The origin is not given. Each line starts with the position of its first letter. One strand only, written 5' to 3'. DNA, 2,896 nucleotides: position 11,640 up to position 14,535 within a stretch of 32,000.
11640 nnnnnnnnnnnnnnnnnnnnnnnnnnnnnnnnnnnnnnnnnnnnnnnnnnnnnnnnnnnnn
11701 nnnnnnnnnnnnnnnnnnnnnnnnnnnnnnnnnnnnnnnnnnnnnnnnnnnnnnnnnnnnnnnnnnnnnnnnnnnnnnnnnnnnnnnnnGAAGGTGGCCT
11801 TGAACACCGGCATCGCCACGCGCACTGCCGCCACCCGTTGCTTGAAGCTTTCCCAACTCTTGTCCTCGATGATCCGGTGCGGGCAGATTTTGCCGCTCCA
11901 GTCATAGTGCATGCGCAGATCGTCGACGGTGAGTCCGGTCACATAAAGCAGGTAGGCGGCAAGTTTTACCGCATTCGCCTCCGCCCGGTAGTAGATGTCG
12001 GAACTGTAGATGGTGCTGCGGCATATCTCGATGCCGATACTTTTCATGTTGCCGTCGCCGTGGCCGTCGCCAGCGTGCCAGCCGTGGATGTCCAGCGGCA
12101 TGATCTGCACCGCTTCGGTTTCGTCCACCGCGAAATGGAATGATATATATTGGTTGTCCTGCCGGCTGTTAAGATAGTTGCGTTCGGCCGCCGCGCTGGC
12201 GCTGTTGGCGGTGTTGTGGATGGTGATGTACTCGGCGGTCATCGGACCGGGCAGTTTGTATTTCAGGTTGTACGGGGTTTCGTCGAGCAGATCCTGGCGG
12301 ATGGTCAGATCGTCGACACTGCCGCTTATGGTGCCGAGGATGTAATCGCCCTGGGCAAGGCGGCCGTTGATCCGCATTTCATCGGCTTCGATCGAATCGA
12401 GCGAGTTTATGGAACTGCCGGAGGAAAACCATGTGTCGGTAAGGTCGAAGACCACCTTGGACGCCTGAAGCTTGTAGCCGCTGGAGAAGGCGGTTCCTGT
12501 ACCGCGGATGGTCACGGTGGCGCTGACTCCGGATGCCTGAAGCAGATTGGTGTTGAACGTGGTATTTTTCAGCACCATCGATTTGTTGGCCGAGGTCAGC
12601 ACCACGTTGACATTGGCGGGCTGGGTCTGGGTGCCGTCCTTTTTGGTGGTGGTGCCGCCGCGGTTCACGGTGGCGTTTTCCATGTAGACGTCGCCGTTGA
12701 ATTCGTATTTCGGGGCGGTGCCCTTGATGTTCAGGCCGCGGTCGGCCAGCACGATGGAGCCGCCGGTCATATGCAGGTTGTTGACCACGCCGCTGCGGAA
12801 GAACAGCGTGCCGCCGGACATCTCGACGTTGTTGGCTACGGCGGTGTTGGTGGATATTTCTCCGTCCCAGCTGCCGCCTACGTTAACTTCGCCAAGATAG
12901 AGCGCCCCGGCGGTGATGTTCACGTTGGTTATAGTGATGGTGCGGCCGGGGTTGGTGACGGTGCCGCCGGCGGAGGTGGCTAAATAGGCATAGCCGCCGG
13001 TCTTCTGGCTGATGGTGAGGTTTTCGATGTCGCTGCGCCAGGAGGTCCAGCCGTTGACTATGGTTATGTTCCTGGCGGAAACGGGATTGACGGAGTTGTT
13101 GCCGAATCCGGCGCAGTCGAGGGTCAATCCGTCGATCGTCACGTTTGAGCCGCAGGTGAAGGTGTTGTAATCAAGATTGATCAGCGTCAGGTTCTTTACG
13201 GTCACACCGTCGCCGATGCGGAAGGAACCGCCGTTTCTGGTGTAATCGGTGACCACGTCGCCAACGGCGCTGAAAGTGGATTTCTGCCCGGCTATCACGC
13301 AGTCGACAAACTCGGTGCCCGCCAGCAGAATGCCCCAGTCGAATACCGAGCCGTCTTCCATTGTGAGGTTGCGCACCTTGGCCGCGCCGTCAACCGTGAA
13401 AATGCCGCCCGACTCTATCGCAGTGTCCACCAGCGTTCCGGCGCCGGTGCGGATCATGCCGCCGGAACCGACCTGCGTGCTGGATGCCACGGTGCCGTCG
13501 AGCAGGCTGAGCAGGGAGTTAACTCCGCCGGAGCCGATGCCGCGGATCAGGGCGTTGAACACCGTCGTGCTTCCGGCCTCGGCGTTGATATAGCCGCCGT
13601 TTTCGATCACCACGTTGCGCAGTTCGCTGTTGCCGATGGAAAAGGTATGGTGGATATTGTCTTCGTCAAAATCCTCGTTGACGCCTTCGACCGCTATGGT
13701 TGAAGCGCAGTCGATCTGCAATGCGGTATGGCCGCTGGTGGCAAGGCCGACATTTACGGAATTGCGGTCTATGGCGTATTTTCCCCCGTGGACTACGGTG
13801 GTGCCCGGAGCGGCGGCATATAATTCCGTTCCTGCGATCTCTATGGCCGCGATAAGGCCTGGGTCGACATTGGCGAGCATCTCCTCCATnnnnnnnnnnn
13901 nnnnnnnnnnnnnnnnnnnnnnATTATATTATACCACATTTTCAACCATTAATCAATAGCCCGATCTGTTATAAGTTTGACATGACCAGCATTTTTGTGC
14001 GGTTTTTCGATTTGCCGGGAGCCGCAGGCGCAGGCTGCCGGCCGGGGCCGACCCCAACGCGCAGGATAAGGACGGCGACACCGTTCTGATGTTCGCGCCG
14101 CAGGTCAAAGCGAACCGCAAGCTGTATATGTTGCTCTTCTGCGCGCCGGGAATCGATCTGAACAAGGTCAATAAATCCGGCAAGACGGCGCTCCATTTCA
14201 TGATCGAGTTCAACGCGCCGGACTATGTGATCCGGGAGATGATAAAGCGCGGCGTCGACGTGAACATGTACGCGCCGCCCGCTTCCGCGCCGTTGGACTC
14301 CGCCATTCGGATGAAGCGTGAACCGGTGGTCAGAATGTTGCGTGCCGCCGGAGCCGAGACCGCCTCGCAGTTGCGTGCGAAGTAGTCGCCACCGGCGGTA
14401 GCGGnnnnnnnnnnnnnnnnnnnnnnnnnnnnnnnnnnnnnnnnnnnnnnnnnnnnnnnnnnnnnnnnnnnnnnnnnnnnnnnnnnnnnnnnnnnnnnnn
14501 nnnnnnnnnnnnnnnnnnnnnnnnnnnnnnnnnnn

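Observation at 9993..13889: Peptidoglycan amidase domain buried in the middle of a 1298-aa beta-helix-type repeat protein without a signal peptide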

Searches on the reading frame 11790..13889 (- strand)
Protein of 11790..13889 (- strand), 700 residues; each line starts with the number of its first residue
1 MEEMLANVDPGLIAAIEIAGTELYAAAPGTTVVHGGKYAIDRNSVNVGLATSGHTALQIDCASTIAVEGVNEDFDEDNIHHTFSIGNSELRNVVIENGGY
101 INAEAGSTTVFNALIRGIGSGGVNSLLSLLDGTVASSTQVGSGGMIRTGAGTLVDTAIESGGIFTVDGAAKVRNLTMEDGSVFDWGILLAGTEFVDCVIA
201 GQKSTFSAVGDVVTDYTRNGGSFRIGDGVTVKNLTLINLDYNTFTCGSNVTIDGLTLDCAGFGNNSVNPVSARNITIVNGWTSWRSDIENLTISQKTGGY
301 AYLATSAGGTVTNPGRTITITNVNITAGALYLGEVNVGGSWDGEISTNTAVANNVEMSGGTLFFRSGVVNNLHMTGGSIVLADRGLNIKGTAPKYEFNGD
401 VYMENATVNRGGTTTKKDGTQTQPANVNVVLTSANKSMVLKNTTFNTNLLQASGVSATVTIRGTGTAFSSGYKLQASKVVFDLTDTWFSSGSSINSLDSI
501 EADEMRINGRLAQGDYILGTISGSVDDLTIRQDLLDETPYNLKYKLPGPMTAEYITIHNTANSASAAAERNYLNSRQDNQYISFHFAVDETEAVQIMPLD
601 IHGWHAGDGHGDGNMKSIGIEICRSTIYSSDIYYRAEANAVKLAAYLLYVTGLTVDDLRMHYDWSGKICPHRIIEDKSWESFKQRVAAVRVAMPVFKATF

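Call 45: predict_structure(alignment_id=A4)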
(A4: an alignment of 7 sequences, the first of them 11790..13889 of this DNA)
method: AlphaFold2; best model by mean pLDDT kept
length: 700 residues; sequences in the alignment: 7
mean_pLDDT: 68.0   pTM: 0.62
mean pLDDT of the five models: 68.0, 65.2, 64.2, 64.1, 59.0
residues with pLDDT >= 90: 184; 70-90: 157; 50-70: 165; < 50: 194
segments of 3 or more residues with pLDDT < 50: 1-37, 39-64, 68-82, 118-122, 336-345, 512-551, 561-563, 576-584, 594-615, 625-630, 664-674, 694-700
pLDDT, mean of each block of 10 residues (from residue 1): 35 34 37 46 36 34 46 41 52 61 58 58 59 67 80 86 88 91 93 93 93 95 95 95 92 95 81 96 92 91 79 77 97 60 58 97 88 95 59 78 93 58 66 87 90 90 84 89 69 65 78 43 38 36 32 63 53 49 50 43 35 50 54 63 72 75 48 57 77 46
secondary structure, 60 per line:
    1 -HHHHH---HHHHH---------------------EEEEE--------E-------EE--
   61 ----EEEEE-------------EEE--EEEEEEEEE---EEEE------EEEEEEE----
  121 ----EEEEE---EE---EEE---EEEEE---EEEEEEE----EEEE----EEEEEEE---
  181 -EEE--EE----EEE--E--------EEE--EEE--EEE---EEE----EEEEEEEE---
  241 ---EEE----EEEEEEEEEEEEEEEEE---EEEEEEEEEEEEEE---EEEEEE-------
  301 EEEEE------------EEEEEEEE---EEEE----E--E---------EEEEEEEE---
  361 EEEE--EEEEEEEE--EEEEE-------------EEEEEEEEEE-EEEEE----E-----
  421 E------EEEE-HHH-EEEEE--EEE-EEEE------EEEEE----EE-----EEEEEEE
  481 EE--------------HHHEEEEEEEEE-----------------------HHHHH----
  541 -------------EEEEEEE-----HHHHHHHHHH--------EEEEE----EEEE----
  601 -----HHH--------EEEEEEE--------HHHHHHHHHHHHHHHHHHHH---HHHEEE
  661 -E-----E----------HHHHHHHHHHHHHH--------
elements in order (helices of 4 or more, strands of 3 or more residues): H2-6 H10-14 E36-40 E65-69 E83-85 E88-96 E100-103 E110-116 E125-129 E138-140 E144-148 E152-158 E163-166 E171-177 E182-184 E193-195 E207-209 E212-214 E217-219 E223-225 E230-237 E244-246 E251-267 E271-284 E288-293 E301-305 E318-325 E329-332 E350-357 E361-364 E367-374 E377-381 E395-404 E406-410 E428-431 E437-441 E444-446 E448-451 E458-462 E474-482 E500-508 H532-536 E554-560 H566-575 E584-588 E593-596 E617-623 H632-651 E658-660 H679-692
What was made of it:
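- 12327..13604 (-): N-terminal right-handed beta-helix (aa 96-521), Ag43/AIDA-like. AF2 pLDDT above 90 for aa ~140-500 (call 45).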

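Call 52: fold_search(model_id=the predicted structure, library=pdb)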
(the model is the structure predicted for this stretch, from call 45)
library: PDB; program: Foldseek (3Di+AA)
matches with E <= 10: 218; with E <= 0.001: 10
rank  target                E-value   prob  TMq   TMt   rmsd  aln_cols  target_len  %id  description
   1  2l47_MODEL_1_A        5.9e-07  1.00  0.18  0.65   4.7       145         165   42  Solution structure of the PlyG catalytic domain (released 2011-10-12)
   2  1yb0_B                6.7e-07  1.00  0.17  0.65   4.6       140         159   42  Structure of PlyL (released 2005-08-23)
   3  2ar3_A                9.6e-07  1.00  0.17  0.67   4.6       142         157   41  E90A mutant structure of PlyL (released 2006-06-06)
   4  2ar3_B                1.1e-06  1.00  0.17  0.67   4.6       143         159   40  E90A mutant structure of PlyL (released 2006-06-06)
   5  1yb0_A                1.7e-06  1.00  0.17  0.66   4.6       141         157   41  Structure of PlyL (released 2005-08-23)
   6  3hmb_B                6.0e-06  1.00  0.16  0.64   4.0       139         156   42  Mutant endolysin from Bacillus subtilis (released 2010-06-09)
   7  3rdr                  8.9e-06  1.00  0.16  0.66   4.0       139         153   44  Structure of the catalytic domain of XlyA (released 2011-08-10)
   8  3hmb_A                2.6e-05  1.00  0.16  0.65   4.0       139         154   42  Mutant endolysin from Bacillus subtilis (released 2010-06-09)
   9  4kh3                  6.5e-04  0.99  0.20  0.26  15.7       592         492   13  Structure of a bacterial self-associating protein (released 2014-01-15)
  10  7ko9                  8.9e-04  0.99  0.20  0.24  15.8       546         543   14  Crystal structure of antigen 43 from uropathogenic Escherichia coli UTI89 (released 2022-03-09)
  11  4knk_A                3.9e-03  1.00  0.17  0.52   4.4       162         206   23  Crystal structure of Staphylococcus aureus hydrolase AmiA (released 2014-03-12)
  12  4knk_B                4.6e-03  1.00  0.17  0.51   4.7       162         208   22  Crystal structure of Staphylococcus aureus hydrolase AmiA (released 2014-03-12)
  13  4knl_A                5.1e-03  1.00  0.17  0.52   4.3       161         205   23  Crystal structure of Staphylococcus aureus hydrolase AmiA in complex with its ligand (released 2014-03-12)
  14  8c4d                  5.1e-03  1.00  0.17  0.56   5.9       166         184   22  N-acetylmuramoyl-L-alanine amidase from Enterococcus faecium prophage genome (released 2023-12-13)
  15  4knl_D                6.0e-03  1.00  0.18  0.53   9.0       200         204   21  Crystal structure of Staphylococcus aureus hydrolase AmiA in complex with its ligand (released 2014-03-12)
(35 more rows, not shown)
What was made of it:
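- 12327..13604 (-): Foldseek matches Ag43 at E 6.5e-4 and 8.9e-4, prob 0.99; Ag43b and TibA match more weakly (call 52).
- On Classical autotransporter (T5aSS): Foldseek to Ag43 at E 6.5e-4 (call 52).
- Closest known: Self-associating autotransporter passengers. Same: The N-terminal region is predicted as the same kind of right-handed three-faced beta-helix (Foldseek E 6.5e-4, prob 0.99, call 52).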

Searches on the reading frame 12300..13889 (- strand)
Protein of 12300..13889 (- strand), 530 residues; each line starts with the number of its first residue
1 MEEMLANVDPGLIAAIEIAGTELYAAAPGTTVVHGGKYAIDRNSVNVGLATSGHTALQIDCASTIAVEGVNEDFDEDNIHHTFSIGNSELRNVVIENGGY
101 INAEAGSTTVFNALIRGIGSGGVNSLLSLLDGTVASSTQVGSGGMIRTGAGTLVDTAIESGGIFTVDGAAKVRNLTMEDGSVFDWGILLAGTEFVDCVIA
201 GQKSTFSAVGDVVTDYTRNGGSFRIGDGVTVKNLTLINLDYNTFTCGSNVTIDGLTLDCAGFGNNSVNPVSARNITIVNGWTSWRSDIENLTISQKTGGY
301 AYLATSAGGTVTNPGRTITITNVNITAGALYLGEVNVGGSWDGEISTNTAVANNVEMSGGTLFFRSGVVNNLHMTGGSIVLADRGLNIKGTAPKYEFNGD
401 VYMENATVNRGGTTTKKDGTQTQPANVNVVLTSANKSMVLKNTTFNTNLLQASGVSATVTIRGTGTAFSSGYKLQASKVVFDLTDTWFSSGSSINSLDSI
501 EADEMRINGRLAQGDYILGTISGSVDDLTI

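Call 19: find_homologous_proteins(query=window:12300-13889:-, max_evalue=0.01)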
Query window:12300-13889:-: 8000 candidates shared short words with the query, none scored E <= 0.01.
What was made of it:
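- Tried and rejected: Word-indexed homologue search with the N-terminal 530 aa: returned nothing, not even the query itself (call 19).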

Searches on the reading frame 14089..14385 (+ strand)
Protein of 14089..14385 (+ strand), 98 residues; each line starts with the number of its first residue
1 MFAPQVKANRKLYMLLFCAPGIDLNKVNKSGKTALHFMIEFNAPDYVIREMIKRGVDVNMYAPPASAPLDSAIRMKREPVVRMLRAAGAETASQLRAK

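Call 42: search_protein_families(library=pfam, proteins=[window:14089-14385:+], max_evalue=0.01)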
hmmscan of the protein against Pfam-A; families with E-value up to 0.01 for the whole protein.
window:14089-14385:+ (98 aa): 5 families
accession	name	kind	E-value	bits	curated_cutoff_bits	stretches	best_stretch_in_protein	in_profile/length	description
PF12796.13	Ank_2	-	3.4e-07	31.2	27.3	1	14-91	15-86/90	Ankyrin repeats (3 copies)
PF13606.12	Ank_3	-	7.7e-07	29.3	22.3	1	31-60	2-30/30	Ankyrin repeat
PF13637.12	Ank_4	-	3.8e-05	24.3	22.7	0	15-41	15-40/50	Ankyrin repeats (many copies)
PF13857.12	Ank_5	-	9.4e-05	23.2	27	1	22-69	7-53/56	Ankyrin repeats (many copies)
PF00023.36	Ank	-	0.00019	22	21.1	0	31-60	2-30/33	Ankyrin repeat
